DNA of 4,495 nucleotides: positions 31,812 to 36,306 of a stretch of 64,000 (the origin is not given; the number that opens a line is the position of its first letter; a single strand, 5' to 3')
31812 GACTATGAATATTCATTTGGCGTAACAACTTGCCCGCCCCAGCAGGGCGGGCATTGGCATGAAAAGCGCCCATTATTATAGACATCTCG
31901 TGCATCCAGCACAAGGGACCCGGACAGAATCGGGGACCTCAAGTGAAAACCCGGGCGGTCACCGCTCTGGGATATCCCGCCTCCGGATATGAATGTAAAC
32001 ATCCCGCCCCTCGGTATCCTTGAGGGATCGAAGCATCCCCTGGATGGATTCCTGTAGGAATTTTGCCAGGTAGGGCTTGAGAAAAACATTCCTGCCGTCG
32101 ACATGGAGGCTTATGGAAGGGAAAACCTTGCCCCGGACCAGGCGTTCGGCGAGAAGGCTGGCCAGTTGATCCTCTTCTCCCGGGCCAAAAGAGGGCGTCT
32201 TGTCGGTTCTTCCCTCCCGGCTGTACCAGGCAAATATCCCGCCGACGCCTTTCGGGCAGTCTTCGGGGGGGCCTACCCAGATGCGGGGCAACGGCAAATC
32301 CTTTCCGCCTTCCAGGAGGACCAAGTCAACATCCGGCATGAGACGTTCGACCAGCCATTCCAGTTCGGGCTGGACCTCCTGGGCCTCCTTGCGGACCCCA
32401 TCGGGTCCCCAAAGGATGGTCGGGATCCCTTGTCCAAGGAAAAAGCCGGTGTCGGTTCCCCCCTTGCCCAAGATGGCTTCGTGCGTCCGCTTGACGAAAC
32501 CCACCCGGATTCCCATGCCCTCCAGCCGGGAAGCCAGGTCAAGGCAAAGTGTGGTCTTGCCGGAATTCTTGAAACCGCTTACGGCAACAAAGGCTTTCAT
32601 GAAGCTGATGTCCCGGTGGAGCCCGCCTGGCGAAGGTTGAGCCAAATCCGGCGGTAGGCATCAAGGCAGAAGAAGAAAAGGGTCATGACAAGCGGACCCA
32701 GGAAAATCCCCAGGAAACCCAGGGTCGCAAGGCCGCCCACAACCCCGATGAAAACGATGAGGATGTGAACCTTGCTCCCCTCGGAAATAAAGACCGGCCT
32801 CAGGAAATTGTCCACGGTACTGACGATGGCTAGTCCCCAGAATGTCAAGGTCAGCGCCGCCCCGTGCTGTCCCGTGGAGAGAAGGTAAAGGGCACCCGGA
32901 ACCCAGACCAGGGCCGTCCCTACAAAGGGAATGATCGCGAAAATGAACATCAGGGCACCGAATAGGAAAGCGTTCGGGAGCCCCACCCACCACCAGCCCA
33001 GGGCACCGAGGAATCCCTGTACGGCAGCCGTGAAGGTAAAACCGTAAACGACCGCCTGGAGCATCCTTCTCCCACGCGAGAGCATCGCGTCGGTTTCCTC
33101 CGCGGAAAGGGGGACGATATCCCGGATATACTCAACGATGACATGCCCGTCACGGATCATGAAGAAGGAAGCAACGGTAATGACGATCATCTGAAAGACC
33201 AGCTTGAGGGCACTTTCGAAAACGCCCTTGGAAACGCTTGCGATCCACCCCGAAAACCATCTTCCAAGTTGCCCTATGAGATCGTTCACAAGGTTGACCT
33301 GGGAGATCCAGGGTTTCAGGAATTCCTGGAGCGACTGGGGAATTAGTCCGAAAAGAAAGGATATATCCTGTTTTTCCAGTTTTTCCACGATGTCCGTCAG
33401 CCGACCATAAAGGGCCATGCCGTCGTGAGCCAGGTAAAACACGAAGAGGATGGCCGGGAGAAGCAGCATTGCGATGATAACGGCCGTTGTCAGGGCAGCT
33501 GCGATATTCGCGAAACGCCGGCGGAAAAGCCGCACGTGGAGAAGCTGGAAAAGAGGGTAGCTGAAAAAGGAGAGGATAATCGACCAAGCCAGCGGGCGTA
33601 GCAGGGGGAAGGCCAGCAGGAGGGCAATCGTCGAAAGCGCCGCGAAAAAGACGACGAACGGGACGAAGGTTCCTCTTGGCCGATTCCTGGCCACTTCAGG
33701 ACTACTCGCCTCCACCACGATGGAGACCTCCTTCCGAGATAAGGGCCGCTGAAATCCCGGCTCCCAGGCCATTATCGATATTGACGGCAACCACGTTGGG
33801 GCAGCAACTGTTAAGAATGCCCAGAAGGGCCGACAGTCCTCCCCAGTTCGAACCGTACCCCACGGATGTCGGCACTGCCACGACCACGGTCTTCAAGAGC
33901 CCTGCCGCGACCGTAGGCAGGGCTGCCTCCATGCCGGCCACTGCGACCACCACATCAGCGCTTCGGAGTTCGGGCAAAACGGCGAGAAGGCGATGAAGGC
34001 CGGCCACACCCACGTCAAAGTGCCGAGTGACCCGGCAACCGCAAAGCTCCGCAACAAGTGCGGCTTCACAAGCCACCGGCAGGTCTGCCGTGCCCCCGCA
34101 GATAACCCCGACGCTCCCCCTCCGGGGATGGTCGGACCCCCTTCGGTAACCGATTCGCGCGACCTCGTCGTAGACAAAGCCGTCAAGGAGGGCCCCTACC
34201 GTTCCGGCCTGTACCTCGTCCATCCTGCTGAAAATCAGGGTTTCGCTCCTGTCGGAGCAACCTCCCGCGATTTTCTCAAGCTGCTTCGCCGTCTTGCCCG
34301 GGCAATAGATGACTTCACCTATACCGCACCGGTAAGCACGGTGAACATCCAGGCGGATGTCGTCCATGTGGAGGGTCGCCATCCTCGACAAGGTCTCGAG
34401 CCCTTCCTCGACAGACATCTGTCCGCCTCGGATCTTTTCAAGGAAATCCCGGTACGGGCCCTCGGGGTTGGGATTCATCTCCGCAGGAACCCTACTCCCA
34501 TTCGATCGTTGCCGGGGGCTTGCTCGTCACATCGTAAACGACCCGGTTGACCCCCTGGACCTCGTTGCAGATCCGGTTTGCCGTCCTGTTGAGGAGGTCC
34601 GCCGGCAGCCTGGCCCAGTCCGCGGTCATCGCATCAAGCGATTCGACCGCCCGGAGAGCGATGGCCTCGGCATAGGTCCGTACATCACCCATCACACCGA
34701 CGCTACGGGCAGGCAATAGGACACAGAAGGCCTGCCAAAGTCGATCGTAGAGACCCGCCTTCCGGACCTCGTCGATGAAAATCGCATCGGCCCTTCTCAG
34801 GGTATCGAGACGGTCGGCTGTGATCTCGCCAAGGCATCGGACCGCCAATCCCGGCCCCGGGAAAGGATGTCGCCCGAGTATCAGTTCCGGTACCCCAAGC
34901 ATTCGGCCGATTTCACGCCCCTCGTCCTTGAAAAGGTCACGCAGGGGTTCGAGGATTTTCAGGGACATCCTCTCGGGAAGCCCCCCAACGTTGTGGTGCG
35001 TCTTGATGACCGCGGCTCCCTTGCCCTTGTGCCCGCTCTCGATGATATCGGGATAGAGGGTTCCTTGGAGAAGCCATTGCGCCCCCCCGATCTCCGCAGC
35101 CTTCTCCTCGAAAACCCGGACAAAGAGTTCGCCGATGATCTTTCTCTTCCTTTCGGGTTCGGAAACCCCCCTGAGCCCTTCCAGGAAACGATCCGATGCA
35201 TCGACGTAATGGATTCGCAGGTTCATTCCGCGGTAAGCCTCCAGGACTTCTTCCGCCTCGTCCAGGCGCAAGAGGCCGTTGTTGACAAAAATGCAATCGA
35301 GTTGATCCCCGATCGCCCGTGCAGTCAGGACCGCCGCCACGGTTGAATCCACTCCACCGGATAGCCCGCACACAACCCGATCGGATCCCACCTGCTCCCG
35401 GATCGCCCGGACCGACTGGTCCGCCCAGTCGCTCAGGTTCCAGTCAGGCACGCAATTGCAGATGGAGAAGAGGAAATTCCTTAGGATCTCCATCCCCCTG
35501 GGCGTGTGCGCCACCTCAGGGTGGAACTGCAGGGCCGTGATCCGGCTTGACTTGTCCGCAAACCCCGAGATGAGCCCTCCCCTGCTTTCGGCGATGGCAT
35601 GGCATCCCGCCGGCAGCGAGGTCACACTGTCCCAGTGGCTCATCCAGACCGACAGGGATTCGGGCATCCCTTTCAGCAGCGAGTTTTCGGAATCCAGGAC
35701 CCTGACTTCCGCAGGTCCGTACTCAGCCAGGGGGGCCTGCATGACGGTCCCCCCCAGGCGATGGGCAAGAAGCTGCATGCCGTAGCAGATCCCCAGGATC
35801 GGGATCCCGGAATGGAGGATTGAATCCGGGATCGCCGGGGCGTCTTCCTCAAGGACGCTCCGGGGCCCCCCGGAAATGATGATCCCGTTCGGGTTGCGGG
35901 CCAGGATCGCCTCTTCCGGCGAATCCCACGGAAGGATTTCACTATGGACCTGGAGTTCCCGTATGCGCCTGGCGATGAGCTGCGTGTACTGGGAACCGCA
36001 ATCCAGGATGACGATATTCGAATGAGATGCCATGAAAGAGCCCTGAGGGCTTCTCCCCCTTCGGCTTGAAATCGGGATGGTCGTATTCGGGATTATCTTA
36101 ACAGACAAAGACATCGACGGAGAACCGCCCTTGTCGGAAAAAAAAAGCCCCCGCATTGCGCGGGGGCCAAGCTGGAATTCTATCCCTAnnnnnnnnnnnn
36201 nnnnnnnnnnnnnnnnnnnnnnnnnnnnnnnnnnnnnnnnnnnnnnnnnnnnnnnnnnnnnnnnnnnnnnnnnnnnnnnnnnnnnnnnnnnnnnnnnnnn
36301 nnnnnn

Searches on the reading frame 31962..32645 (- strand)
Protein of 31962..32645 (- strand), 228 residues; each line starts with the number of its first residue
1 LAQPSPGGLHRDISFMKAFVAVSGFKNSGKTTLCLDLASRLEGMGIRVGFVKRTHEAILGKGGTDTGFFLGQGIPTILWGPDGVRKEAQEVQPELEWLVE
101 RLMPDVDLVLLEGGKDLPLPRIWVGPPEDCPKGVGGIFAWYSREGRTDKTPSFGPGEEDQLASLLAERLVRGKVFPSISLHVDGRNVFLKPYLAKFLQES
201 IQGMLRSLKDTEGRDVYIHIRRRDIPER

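Call 24: search_protein_families(library=pfam, proteins=[window:31962-32645:-], max_evalue=0.00001)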
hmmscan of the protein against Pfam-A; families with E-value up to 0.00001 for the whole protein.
window:31962-32645:- (228 aa): 1 family
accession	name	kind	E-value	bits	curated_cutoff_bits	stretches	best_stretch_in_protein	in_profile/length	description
PF03205.20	MobB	-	4.1e-12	46.6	26.6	1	20-124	2-109/133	Molybdopterin guanine dinucleotide synthesis protein B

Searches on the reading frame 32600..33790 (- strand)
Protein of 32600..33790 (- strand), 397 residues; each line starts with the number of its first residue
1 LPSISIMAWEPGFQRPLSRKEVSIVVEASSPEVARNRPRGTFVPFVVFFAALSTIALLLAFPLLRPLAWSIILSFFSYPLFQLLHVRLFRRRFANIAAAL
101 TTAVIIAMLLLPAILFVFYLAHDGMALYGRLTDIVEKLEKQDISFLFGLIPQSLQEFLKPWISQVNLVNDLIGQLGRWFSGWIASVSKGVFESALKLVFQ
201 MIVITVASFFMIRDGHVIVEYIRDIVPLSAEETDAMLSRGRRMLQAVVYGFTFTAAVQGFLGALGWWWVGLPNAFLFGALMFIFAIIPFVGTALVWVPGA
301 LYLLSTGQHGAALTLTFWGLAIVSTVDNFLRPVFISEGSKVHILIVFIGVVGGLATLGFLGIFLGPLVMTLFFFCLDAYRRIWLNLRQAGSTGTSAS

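Call 24: search_protein_families(library=pfam, proteins=[window:32600-33790:-], max_evalue=0.00001)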
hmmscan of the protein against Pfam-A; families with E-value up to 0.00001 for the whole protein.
window:32600-33790:- (397 aa): 1 family
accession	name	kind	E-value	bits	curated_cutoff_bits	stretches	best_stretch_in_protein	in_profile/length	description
PF01594.21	AI-2E_transport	-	2e-45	155.8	34.3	1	46-379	3-326/327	AI-2E family transporter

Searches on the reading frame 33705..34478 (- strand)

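Call 24: search_protein_families(library=pfam, proteins=[window:33705-34478:-], max_evalue=0.00001)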
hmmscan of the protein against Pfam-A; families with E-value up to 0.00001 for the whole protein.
window:33705-34478:- (258 aa): 1 family
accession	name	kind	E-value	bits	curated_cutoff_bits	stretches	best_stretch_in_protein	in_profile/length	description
PF00731.26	AIRC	-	2e-12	47.3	30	1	123-247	2-126/148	AIR carboxylase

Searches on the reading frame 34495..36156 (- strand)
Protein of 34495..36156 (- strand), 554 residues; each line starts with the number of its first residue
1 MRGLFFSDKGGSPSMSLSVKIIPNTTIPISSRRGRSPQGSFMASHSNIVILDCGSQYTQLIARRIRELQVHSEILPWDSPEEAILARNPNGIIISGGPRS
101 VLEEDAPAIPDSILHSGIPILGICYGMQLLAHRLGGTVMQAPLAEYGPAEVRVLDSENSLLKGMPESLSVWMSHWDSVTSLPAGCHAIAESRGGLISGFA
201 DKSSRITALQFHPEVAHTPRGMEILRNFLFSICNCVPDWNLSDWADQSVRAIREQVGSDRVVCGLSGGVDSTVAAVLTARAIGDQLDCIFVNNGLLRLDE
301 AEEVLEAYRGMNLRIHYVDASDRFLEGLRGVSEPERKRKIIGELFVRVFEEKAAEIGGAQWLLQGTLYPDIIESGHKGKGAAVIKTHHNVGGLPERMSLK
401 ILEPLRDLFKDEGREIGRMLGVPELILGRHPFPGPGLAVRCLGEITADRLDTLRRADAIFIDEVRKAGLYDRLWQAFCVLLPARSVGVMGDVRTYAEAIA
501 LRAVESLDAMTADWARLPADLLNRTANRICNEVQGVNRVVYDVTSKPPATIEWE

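Call 24: search_protein_families(library=pfam, proteins=[window:34495-36156:-], max_evalue=0.00001)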
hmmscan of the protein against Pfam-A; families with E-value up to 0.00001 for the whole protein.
window:34495-36156:- (554 aa): 4 families
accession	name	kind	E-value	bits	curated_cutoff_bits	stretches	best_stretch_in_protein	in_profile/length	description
PF00117.34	GATase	-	4.4e-46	157.4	22.8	1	49-230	1-188/190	Glutamine amidotransferase class-I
PF00958.27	GMP_synt_C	-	7.5e-44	148.2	27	1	462-553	1-92/92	GMP synthase C terminal domain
PF02540.23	NAD_synthase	-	1.4e-10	41.2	21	1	250-285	10-45/242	NAD synthase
PF07722.19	Peptidase_C26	-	9.1e-10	39.1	20.5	1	112-214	100-219/219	Peptidase C26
